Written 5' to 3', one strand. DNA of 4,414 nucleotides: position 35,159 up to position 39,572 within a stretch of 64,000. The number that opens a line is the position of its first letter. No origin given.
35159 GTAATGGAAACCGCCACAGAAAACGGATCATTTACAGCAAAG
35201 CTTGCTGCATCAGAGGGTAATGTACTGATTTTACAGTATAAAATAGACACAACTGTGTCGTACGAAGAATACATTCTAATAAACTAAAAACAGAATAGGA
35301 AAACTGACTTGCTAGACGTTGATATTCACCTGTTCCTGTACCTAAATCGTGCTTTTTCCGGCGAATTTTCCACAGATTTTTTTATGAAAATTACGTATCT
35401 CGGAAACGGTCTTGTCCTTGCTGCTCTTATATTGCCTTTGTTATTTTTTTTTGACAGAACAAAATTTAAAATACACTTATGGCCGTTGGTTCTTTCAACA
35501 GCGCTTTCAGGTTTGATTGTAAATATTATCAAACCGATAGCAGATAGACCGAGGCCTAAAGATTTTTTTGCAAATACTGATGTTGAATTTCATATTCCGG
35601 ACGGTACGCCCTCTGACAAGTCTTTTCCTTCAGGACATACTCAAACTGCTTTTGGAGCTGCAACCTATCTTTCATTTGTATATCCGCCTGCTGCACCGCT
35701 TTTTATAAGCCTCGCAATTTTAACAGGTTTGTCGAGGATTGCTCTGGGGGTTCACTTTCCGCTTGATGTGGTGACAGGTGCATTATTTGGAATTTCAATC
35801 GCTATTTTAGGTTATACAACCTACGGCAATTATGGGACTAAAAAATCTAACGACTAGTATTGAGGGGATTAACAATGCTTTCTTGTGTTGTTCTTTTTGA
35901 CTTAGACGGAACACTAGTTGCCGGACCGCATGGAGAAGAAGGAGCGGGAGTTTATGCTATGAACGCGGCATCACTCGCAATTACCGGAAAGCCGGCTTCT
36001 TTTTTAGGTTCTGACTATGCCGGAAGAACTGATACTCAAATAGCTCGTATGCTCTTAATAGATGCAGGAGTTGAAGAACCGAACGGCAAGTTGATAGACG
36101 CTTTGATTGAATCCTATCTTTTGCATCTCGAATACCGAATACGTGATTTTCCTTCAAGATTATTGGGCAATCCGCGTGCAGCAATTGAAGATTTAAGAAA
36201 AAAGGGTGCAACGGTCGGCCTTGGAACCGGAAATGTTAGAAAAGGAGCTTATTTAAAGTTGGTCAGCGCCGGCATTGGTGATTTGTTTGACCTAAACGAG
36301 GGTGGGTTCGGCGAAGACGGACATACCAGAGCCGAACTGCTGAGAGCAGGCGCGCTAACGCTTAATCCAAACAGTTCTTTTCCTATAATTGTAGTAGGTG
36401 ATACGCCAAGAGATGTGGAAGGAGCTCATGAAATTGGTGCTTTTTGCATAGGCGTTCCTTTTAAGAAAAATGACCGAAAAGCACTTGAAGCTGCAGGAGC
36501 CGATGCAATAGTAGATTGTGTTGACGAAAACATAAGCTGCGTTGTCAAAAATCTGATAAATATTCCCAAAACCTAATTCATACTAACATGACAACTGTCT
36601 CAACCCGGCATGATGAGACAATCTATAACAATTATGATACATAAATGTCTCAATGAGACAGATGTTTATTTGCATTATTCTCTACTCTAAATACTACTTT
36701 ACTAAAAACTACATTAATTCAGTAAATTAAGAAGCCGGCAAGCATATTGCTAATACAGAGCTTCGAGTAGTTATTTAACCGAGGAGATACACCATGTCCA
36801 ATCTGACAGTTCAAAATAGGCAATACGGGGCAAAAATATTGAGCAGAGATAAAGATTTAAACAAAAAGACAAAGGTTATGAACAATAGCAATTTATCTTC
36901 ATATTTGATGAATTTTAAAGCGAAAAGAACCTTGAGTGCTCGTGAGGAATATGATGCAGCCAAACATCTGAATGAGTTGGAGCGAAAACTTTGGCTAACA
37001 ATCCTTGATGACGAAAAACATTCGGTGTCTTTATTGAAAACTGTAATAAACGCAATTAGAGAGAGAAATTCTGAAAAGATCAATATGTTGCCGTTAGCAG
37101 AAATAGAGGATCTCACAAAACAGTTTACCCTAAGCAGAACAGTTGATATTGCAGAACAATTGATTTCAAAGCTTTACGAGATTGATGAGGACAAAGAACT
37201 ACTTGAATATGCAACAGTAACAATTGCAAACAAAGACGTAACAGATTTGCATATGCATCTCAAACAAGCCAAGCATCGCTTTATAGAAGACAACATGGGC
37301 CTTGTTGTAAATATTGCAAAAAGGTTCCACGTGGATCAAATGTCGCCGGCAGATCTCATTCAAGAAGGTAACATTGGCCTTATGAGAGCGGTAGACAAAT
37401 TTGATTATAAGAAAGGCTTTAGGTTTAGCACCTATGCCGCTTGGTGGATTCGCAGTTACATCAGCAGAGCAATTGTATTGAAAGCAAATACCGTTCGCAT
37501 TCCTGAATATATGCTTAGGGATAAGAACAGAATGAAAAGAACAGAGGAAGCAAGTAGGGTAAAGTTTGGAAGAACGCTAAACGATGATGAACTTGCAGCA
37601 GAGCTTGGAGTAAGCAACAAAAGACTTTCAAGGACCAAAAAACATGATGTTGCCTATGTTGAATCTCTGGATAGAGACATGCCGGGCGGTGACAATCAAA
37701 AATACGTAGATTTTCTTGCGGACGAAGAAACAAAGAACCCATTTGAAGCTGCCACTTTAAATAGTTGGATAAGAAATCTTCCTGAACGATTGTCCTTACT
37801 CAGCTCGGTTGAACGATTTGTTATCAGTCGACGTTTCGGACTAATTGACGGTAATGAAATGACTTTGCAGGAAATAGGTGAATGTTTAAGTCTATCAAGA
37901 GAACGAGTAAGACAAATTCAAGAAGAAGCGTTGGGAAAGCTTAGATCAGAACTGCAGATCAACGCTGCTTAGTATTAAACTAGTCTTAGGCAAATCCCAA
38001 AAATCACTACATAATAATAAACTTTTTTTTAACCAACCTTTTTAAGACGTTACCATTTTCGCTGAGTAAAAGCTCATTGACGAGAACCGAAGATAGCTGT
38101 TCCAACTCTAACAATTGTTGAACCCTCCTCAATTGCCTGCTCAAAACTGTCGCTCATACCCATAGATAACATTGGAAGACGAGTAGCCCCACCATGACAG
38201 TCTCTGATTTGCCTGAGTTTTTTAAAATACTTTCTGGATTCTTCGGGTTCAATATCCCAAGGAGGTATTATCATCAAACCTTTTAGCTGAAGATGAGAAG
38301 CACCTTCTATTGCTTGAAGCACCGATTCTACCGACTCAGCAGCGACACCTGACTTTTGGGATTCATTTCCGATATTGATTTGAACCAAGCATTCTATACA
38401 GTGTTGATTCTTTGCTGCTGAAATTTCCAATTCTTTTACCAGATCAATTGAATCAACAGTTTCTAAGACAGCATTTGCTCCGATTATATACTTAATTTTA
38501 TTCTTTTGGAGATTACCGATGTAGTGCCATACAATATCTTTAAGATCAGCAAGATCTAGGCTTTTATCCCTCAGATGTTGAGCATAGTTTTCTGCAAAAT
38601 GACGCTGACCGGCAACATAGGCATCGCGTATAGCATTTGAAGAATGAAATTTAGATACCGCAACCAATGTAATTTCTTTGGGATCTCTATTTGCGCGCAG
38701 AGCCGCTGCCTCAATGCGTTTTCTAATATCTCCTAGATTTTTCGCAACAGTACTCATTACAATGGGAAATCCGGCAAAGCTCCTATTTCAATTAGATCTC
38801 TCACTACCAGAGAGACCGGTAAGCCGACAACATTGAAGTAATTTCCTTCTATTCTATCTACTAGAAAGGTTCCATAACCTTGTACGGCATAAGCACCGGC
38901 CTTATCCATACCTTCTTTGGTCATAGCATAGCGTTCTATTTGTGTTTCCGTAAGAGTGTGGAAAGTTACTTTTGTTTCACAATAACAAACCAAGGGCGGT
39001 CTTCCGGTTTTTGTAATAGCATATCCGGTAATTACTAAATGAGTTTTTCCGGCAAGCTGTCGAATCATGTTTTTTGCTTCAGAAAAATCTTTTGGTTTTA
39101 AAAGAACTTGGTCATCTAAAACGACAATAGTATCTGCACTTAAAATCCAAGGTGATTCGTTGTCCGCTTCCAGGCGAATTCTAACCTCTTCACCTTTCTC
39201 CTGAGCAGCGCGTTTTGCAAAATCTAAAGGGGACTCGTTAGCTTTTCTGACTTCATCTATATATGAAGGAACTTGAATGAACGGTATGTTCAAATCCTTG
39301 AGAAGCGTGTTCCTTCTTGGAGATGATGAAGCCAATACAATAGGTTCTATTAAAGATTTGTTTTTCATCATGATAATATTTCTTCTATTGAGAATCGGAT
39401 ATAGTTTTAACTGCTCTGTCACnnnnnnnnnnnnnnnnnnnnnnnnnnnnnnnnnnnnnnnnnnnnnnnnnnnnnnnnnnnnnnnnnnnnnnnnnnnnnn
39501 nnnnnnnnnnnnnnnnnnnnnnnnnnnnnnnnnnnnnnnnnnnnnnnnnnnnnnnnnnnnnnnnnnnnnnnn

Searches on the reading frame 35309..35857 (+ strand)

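Call 41: search_protein_families(library=pfam, proteins=[window:35309-35857:+], max_evalue=0.00001)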
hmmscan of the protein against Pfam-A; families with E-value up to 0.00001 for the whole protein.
window:35309-35857:+ (182 aa): 2 families
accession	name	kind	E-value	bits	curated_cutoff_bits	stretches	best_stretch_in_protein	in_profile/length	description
PF01569.27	PAP2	-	7.7e-29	100.5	27.2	1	57-173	2-126/130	PAP2 superfamily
PF14378.12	PAP2_3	-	1.1e-07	32.4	27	1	11-165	17-188/190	PAP2 superfamily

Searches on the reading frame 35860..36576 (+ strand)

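Call 41: search_protein_families(library=pfam, proteins=[window:35860-36576:+], max_evalue=0.00001)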
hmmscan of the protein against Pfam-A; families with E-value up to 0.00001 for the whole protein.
window:35860-36576:+ (238 aa): 2 families
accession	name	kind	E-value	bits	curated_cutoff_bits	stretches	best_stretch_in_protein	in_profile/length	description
PF00702.32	Hydrolase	-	8.4e-09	36.5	26.4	1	10-193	3-191/191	haloacid dehalogenase-like hydrolase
PF13419.12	HAD_2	-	3.2e-08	34.3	23.8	1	11-199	1-178/178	Haloacid dehalogenase-like hydrolase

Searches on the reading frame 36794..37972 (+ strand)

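Call 43: search_protein_families(library=pfam, proteins=[window:36794-37972:+], max_evalue=0.00001)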
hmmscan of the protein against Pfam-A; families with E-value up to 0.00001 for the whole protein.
window:36794-37972:+ (392 aa): 3 families
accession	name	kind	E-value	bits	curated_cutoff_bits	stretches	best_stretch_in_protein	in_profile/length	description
PF04542.20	Sigma70_r2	-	8.1e-18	64.4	24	1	164-227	2-65/71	Sigma-70 region 2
PF04545.22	Sigma70_r4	-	2.3e-15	56.3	24.1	1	333-384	2-49/50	Sigma-70, region 4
PF04539.22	Sigma70_r3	-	7.5e-08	32.8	25.3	0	245-319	4-77/78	Sigma-70 region 3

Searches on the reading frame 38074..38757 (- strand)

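Call 43: search_protein_families(library=pfam, proteins=[window:38074-38757:-], max_evalue=0.00001)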
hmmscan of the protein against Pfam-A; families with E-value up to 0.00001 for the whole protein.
window:38074-38757:- (227 aa): 1 family
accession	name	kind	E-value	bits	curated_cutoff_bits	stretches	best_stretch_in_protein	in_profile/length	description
PF01168.26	Ala_racemase_N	-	1.3e-17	64.7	24.1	1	9-226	4-219/220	Alanine racemase, N-terminal domain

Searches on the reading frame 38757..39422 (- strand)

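Call 43: search_protein_families(library=pfam, proteins=[window:38757-39422:-], max_evalue=0.00001)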
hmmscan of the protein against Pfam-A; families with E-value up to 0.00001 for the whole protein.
window:38757-39422:- (221 aa): 1 family
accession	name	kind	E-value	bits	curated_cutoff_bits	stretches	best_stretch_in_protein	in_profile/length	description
PF02545.19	Maf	-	1.7e-52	178.3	27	1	27-210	1-184/187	Maf-like protein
